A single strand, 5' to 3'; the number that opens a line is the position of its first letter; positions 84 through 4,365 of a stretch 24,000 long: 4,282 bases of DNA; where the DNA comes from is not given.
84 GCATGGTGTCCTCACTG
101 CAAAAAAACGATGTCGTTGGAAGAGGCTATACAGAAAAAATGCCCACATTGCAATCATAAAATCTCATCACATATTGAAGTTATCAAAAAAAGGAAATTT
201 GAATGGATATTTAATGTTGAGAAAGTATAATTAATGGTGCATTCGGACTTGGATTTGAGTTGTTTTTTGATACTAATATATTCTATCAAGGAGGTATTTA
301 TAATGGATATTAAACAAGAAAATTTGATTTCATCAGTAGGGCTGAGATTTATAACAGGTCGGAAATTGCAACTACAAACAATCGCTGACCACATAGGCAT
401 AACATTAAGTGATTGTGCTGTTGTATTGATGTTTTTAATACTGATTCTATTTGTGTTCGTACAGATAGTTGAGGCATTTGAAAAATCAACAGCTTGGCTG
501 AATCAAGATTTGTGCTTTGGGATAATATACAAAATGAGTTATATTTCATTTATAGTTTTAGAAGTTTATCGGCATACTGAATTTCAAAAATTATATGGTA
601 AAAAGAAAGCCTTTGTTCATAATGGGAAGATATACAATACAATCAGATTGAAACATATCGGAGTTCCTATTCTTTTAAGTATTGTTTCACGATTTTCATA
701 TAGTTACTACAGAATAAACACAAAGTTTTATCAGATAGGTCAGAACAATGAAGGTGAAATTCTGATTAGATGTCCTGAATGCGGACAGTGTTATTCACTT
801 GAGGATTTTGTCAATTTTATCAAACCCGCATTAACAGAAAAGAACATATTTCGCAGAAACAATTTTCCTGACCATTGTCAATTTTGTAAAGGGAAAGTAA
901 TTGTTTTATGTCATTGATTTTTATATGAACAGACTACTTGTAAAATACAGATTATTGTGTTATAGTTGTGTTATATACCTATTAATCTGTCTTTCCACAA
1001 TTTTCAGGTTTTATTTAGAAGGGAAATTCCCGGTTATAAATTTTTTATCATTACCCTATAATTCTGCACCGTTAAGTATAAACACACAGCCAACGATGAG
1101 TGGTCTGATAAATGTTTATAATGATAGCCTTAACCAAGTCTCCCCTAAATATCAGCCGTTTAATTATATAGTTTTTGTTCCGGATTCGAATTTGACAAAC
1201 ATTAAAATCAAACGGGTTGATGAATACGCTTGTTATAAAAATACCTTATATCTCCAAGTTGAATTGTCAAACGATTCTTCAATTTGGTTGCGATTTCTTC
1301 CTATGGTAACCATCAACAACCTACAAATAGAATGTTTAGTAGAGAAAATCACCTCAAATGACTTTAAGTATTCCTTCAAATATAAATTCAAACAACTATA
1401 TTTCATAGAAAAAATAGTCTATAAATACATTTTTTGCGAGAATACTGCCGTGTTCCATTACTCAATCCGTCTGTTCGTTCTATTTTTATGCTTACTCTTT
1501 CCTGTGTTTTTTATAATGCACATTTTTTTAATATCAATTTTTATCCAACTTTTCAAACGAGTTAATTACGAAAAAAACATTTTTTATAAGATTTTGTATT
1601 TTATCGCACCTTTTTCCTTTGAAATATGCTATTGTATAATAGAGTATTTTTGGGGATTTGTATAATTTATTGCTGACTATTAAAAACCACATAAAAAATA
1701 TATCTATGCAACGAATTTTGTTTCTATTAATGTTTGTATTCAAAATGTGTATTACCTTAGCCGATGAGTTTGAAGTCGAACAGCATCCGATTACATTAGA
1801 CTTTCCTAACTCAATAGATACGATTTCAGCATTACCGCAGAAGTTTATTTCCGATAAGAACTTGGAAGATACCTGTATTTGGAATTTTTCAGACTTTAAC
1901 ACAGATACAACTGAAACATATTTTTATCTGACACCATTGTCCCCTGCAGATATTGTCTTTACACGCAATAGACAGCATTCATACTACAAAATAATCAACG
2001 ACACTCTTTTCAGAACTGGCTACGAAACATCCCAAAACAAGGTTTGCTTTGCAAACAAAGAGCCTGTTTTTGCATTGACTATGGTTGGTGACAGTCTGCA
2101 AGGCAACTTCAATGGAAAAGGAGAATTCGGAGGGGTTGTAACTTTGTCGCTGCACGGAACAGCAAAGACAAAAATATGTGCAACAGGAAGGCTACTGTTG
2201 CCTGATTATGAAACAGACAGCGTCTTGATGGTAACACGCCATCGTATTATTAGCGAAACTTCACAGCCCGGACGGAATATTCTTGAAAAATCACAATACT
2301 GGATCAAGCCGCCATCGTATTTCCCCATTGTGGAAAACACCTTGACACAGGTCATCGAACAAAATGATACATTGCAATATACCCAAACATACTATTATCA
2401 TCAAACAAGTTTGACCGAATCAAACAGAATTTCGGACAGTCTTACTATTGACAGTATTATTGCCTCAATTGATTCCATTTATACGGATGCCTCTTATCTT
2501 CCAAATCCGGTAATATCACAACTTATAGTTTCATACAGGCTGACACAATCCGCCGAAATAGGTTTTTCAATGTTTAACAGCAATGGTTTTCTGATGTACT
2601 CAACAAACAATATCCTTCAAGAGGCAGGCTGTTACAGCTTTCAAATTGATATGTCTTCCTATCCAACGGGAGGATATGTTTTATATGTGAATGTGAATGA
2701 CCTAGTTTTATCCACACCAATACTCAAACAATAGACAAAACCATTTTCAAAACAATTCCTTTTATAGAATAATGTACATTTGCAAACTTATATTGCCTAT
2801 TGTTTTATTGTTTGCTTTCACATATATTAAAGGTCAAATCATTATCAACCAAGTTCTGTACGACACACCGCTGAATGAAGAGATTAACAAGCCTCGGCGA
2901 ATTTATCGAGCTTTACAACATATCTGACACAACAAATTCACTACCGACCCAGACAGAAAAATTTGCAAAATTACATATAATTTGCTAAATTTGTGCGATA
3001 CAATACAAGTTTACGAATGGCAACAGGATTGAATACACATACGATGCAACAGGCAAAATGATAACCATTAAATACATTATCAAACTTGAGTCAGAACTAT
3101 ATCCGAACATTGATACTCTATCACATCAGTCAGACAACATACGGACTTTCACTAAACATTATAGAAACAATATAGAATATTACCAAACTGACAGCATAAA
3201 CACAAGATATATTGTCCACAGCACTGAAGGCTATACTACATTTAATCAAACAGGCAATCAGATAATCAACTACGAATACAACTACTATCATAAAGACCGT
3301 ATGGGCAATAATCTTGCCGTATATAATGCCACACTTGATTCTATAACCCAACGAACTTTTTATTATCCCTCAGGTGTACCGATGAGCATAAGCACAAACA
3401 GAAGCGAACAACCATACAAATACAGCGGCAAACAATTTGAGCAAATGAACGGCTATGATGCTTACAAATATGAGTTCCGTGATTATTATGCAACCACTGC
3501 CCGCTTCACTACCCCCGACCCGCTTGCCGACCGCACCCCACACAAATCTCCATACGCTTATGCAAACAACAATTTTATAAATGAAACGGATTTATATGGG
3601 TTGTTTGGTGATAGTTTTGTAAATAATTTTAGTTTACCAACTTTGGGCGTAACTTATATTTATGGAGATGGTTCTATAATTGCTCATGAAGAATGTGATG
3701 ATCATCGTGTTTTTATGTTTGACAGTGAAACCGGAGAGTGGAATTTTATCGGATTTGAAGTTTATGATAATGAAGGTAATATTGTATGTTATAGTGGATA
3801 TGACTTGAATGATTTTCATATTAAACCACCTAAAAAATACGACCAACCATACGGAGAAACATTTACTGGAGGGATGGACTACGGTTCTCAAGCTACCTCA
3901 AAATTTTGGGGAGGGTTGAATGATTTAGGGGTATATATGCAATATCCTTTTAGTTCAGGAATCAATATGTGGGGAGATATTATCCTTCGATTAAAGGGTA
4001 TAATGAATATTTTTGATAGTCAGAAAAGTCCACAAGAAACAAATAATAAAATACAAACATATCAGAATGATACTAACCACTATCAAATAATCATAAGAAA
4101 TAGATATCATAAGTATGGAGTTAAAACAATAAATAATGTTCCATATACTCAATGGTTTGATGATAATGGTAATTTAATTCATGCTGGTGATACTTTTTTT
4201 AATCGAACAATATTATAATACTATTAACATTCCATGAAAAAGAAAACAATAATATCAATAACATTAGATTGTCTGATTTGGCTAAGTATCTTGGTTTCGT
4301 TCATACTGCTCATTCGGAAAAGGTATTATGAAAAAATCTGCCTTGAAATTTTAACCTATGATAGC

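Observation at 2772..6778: Array of RHS-core-anchored toxin/immunity cassettes with no intact full-length RHS gene in front of it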

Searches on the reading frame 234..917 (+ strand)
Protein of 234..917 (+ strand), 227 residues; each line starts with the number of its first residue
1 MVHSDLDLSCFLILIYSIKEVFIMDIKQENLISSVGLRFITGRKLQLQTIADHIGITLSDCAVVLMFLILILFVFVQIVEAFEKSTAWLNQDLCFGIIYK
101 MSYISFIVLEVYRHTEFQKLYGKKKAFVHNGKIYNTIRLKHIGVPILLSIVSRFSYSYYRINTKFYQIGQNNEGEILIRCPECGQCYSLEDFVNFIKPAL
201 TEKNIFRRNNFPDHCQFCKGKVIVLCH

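Call 10: search_protein_families(library=pfam, proteins=[window:234-914:+], max_evalue=1)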
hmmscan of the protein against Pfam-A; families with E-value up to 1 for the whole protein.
window:234-914:+ (227 aa): 2 families
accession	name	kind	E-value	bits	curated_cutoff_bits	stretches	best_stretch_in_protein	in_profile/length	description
PF20394.4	DUF6688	-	0.072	13.2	26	1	64-163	6-105/248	DUF6688 N-terminal domain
PF05180.17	zf-DNL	-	0.61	10.5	27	1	172-205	23-54/64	DNL zinc finger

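Call 11: search_protein_families(library=ncbifam, proteins=[window:234-914:+], max_evalue=1)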
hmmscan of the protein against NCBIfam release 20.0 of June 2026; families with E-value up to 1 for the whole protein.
window:234-914:+ (227 aa): 2 families
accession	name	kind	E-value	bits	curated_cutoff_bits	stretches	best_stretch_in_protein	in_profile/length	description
NF041197.2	CxxC_Se_CxxC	equivalog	0.015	15.4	40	1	175-200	16-41/53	dual CXXC motif small (seleno)protein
NF041070.1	carrier_LysW_Arch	domain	0.24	11.5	75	1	173-190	20-36/57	alpha-aminoadipate/glutamate carrier protein LysW/ArgW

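Call 13: find_encoding_contigs(protein=window:234-917:+, flank=10000, max_places=10)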
Protein window:234-917:+ (227 aa): 2 contigs read that carry it; 1 place shown.
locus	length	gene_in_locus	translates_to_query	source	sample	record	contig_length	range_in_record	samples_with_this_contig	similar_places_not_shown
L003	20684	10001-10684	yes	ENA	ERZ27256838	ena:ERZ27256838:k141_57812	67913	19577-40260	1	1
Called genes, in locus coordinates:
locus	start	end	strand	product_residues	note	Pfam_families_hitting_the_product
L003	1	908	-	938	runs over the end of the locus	PF12705:PDDEXK_1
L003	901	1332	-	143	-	PF01288:HPPK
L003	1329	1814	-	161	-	PF02674:Colicin_V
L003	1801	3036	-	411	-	PF13167:GTP-bdg_N, PF16360:GTP-bdg_M, PF03193:RsgA_GTPase (faint), PF00009:GTP_EFTU (faint), PF00025:Arf (weak), PF01926:MMR_HSR1, PF02421:FeoB_N (weak), PF16897:MMR_HSR1_Xtn (faint)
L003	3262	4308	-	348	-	PF01368:DHH, PF02272:DHHA1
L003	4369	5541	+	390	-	PF22020:RlmL_1st, PF02926:THUMP, PF01170:UPF0020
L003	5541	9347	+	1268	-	PF00932:LTD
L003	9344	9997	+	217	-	-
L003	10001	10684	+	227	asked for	-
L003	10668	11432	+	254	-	-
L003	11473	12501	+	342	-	-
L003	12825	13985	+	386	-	-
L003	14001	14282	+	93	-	-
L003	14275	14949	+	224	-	-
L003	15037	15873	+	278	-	-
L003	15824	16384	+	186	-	-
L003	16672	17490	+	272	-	-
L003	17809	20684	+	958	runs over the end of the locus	-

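Call 30: find_related_loci(query=A2, collection=genome_contigs, flank=10000)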
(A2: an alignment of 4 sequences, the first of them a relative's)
Query A2 (98 aa) in genome_contigs; peptide patterns used: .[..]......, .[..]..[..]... (x = any residue, [..] = any of these).
57 stretches matched a pattern, but none encodes a relative of the query by tblastn (E <= 1e-3).

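Call 33: search_protein_families(library=pfam, proteins=[L003:5541-9344:+, L003:9344-9994:+, L003:8709-9344:+], max_evalue=1)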
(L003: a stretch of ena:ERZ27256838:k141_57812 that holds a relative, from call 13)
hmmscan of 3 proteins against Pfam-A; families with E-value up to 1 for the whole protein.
L003:5541-9344:+ (1268 aa): 2 families
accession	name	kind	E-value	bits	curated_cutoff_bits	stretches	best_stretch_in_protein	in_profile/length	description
PF00932.25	LTD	-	4e-14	53.3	34.3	1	21-146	6-107/109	Lamin Tail Domain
PF05593.20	RHS_repeat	-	0.00022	22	22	1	855-872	14-31/38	RHS Repeat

L003:9344-9994:+ (217 aa): 15 families
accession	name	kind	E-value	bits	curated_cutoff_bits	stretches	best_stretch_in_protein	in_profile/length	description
PF01155.25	HypA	-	0.0018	18.7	28.9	1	166-195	67-95/112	Hydrogenase/urease nickel incorporation, metallochaperone, hypA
PF19058.5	DUF5754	-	0.041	14.4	27.4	1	2-21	20-39/49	Family of unknown function (DUF5754)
PF14255.11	Cys_rich_CPXG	-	0.049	14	25.2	0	188-202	2-16/52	Cysteine-rich CPXCG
PF12773.13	DZR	-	0.051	14.2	27.3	1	169-198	12-36/45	Double zinc ribbon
PF24460.1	DUF7575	-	0.056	13.3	28.5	0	187-196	4-13/28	Domain of unknown function (DUF7575)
PF06221.18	zf-C2HC5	-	0.065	13.7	25.8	1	169-199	17-47/54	Putative zinc finger motif, C2HC5-type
PF14369.11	Zn_ribbon_19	-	0.069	13.7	30.8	1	170-194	3-29/35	zinc-ribbon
PF23458.2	DUF7130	-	0.069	13.5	35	1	166-195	49-79/89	Domain of unknown function (DUF7130)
PF18439.7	zf_UBZ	-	0.069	13.3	25.6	0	188-199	4-15/32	Ubiquitin-Binding Zinc Finger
PF13920.12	zf-C3HC4_3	-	0.071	13.4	27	1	170-198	24-48/49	Zinc finger, C3HC4 type (RING finger)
PF07191.17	Zn_ribbon_6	-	0.079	13.4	25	1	172-198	3-28/67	Double zinc ribbon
PF25207.1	DUF7837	-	0.088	13.3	27.8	0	188-199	7-18/47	Domain of unknown function (DUF7837)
PF22289.1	DmmA-like_C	-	0.1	13.1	27.4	1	171-195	3-27/44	Dimethylamine monooxygenase subunit DmmA-like, C-terminal domain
PF22191.2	IBR_1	-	0.16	12.3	27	1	170-195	4-30/47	IBR domain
PF09723.15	Zn_ribbon_8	-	0.24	11.9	34.4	0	179-194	21-34/41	Zinc ribbon domain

L003:8709-9344:+ (212 aa): 0 families

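Call 34: search_protein_families(library=ncbifam, proteins=[L003:5541-9344:+, L003:9344-9994:+, L003:8709-9344:+], max_evalue=1)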
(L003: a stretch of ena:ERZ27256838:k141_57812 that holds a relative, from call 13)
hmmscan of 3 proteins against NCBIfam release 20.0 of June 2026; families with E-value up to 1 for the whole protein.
L003:5541-9344:+ (1268 aa): 2 families
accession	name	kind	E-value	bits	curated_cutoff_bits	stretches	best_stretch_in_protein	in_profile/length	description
TIGR03696.1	Rhs_assc_core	domain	3.1e-10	40.4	32.5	1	970-1050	1-76/76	RHS repeat-associated core domain-containing protein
NF010379.0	PRK13806.1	equivalog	0.08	11.5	648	1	322-402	7-87/491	30S ribosomal protein S1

L003:9344-9994:+ (217 aa): 14 families
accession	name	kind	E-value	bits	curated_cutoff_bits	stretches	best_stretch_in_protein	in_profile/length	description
NF001606.0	PRK00398.1-3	equivalog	0.0016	18.2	72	1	172-196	5-29/44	DNA-directed RNA polymerase subunit P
NF041259.1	mono_DmmA_fam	domain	0.003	17.9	60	1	150-196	32-80/101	dimethylamine monooxygenase subunit DmmA family protein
NF001608.0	PRK00398.1-6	equivalog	0.0064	16.3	84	1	172-196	6-31/46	DNA-directed RNA polymerase subunit P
TIGR00100.1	hypA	equivalog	0.015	15.4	88.1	1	167-195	68-96/116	hydrogenase maturation nickel metallochaperone HypA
NF002979.0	PRK03681.1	subfamily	0.043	14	121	1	167-195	68-96/116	hydrogenase/urease nickel incorporation protein HypA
NF034126.3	PRK09521.1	equivalog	0.08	12.7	90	1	168-195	143-169/180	exosome complex RNA-binding protein Csl4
NF053815.1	teico_TcaA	equivalog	0.091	11.6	550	1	171-205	3-34/463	membrane-associated protein TcaA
NF041909.1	HVO_2753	equivalog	0.1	12.5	80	1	167-197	7-37/59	HVO_2753 family zinc finger protein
NF047912.1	ECs_2282_CxxC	subfamily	0.1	12.5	37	0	165-187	23-45/60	ECs_2282 family putative zinc-binding protein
NF011302.0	PRK14714.1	equivalog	0.21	9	1791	1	167-199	703-735/1350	DNA-directed DNA polymerase II large subunit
NF038384.1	zinc_YnfU_fam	subfamily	0.3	10.7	36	0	182-205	12-35/52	YnfU family zinc-binding protein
NF041913.1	HVO_2142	equivalog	0.49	10.3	90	0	168-181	10-23/48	HVO_2142 family zinc finger protein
NF058604.1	RtpA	equivalog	0.53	10.4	65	1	172-195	12-32/50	anti-TRAP protein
TIGR02605.1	CxxC_CxxC_SSSS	subfamily_domain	0.68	10.1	31.3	0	172-195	8-36/52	FmdB family zinc ribbon protein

L003:8709-9344:+ (212 aa): 1 family
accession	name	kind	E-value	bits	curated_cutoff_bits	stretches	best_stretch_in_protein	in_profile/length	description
NF047519.1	LIC_11366_fam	subfamily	0.02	14.7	300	1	37-158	112-225/239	LIC_11366 family protein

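Call 62: search_solved_structures(query=L003:5541-9344:+, max_evalue=0.1)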
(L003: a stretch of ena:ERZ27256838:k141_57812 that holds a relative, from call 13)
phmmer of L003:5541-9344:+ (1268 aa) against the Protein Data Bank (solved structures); distinct sequences matched with E-value up to 0.1: 0.

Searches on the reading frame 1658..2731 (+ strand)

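Call 10: search_protein_families(library=pfam, proteins=[window:1658-2731:+], max_evalue=1)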
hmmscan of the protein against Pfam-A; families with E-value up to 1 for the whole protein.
window:1658-2731:+ (358 aa): 1 family
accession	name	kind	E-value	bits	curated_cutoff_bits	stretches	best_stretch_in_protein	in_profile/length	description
PF18962.6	Por_Secre_tail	-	0.00035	21.2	27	1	282-347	3-65/75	Secretion system C-terminal sorting domain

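Call 11: search_protein_families(library=ncbifam, proteins=[window:1658-2731:+], max_evalue=1)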
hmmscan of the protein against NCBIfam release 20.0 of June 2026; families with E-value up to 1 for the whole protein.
window:1658-2731:+ (358 aa): 1 family
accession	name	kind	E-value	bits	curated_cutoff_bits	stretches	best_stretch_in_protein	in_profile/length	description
TIGR04183.1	Por_Secre_tail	domain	0.012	15.5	23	1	282-358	3-72/72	T9SS type A sorting domain-containing protein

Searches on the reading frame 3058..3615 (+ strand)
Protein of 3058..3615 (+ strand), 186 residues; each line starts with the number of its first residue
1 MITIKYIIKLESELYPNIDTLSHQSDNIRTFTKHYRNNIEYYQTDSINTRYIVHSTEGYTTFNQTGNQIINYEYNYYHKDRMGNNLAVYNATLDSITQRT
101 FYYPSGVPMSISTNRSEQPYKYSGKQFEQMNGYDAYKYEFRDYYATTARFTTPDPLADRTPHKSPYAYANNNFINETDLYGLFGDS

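Call 21: find_homologous_proteins(query=window:3058-3615:+, max_evalue=0.001)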
Query window:3058-3615:+ (186 aa): 4 proteins with E <= 0.001 among 11 candidates.
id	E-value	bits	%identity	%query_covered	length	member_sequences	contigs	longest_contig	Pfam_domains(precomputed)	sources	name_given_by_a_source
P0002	5.3e-92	325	83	96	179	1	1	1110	-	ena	-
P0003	9.4e-70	252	84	76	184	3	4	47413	-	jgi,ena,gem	-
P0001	6.2e-62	227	100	56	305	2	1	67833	-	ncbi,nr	ncbi:MAG: hypothetical protein IJ756_09020 [Paludibacteraceae bacterium]|nr:hypothetical protein [Pa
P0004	1.1e-23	102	86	31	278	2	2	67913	-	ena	-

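Call 22: find_encoding_contigs(protein=P0003, flank=10000, max_places=6)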
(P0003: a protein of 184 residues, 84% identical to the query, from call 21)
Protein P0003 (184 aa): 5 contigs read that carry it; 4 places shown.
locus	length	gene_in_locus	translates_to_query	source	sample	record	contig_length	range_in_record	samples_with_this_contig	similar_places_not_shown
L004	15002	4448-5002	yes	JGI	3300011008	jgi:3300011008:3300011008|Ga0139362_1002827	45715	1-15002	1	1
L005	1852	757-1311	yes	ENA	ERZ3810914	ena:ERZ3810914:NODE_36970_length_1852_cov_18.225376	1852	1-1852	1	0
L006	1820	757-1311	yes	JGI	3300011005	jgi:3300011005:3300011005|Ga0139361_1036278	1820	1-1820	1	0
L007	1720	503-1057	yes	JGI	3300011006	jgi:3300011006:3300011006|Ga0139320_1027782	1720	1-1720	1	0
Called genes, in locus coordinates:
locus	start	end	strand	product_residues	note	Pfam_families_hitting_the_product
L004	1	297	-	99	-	?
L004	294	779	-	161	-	PF02674:Colicin_V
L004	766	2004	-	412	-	PF13167:GTP-bdg_N, PF16360:GTP-bdg_M, PF00025:Arf (weak), PF00009:GTP_EFTU (faint), PF01926:MMR_HSR1, PF02421:FeoB_N (faint)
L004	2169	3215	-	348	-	PF01368:DHH, PF02272:DHHA1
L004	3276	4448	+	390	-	PF22020:RlmL_1st, PF02926:THUMP, PF01170:UPF0020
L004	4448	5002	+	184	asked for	-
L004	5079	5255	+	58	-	-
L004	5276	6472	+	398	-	PF00926:DHBP_synthase, PF00925:GTP_cyclohydro2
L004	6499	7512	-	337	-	PF04055:Radical_SAM, PF13353:Fer4_12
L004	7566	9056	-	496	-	PF11230:YjjI-like, PF13597:NRDD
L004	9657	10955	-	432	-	PF13173:AAA_14, PF13635:DUF4143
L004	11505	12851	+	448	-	PF03372:Exo_endo_phos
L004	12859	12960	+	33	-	-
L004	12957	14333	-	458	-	PF04389:Peptidase_M28 (weak), PF01546:Peptidase_M20, PF07687:M20_dimer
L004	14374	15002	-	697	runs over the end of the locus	PF17191:RecG_wedge, PF00176:SNF2-rel_dom (weak), PF00270:DEAD, PF04851:ResIII, PF00271:Helicase_C, PF19833:RecG_dom3_C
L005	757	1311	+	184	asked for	-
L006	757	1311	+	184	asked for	-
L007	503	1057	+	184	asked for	-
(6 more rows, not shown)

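Call 53: find_encoding_contigs(protein=P0002, flank=5000, max_places=6)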
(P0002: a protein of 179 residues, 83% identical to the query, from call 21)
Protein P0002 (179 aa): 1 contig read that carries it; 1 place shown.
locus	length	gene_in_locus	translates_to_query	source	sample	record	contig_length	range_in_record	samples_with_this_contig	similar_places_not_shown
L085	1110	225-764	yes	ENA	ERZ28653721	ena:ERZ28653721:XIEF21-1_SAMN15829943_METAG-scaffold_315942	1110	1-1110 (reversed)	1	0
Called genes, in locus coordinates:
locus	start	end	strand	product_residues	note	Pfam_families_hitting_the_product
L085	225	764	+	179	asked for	-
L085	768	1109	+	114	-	?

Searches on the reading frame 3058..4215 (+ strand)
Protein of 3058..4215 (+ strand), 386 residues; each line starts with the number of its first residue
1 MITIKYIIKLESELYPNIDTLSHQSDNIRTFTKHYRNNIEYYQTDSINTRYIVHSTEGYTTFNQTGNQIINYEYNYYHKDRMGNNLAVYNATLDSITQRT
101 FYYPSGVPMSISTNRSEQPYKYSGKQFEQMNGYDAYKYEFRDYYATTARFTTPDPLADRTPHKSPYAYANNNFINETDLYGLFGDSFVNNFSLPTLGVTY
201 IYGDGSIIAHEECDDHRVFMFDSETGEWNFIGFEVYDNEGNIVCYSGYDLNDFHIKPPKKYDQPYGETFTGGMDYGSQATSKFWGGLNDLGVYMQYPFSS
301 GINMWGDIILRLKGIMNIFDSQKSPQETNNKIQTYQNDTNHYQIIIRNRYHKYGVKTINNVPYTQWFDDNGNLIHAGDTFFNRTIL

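Call 10: search_protein_families(library=pfam, proteins=[window:3058-4215:+], max_evalue=1)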
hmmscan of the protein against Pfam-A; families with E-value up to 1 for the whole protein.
window:3058-4215:+ (386 aa): 0 families

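Call 11: search_protein_families(library=ncbifam, proteins=[window:3058-4215:+], max_evalue=1)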
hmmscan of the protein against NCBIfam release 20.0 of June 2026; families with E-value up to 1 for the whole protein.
window:3058-4215:+ (386 aa): 2 families
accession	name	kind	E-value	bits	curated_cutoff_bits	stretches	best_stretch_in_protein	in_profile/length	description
TIGR03696.1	Rhs_assc_core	domain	3.6e-11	43.4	32.5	1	102-182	1-76/76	RHS repeat-associated core domain-containing protein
TIGR04182.1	glyco_TIGR04182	equivalog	0.0046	16.4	325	1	47-96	106-156/293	S-layer glycoprotein N-glycosyltransferase AglJ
